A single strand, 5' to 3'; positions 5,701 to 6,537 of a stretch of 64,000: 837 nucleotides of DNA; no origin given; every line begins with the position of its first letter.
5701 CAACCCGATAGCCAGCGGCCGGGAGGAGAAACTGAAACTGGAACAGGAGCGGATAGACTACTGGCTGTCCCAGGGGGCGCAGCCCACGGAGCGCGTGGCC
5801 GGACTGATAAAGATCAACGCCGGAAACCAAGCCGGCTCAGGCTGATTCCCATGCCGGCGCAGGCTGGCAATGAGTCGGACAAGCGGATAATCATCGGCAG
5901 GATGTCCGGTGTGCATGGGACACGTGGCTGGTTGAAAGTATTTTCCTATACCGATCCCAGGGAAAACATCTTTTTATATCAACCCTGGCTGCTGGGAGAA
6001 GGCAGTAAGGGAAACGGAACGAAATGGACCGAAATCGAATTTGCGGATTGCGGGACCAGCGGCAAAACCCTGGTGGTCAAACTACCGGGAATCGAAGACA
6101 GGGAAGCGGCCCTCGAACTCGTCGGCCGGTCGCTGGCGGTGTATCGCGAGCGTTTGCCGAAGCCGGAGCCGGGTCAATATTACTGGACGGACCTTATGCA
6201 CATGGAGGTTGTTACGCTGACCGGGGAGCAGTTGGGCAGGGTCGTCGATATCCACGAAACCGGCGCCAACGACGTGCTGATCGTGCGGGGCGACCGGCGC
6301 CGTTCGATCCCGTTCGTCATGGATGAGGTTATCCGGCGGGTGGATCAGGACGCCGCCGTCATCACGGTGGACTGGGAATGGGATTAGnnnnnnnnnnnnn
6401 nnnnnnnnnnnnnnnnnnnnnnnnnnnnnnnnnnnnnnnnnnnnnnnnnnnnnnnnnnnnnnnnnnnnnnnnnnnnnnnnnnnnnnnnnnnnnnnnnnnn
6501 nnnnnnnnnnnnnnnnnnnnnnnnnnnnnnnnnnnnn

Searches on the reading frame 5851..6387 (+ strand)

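Call 87: search_protein_families(library=pfam, proteins=[window:5851-6387:+], max_evalue=0.001)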
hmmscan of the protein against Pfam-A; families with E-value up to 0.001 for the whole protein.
window:5851-6387:+ (178 aa): 3 families
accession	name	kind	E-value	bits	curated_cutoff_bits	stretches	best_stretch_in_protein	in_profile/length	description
PF01782.24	RimM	-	5e-20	72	23.5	1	15-100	2-83/84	RimM N-terminal domain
PF24986.1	PRC_RimM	-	5.7e-12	45.6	27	1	112-177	1-67/69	RimM PRC barrel domain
PF05239.21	PRC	-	2.3e-08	34.4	21.2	1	108-176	2-76/78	PRC-barrel domain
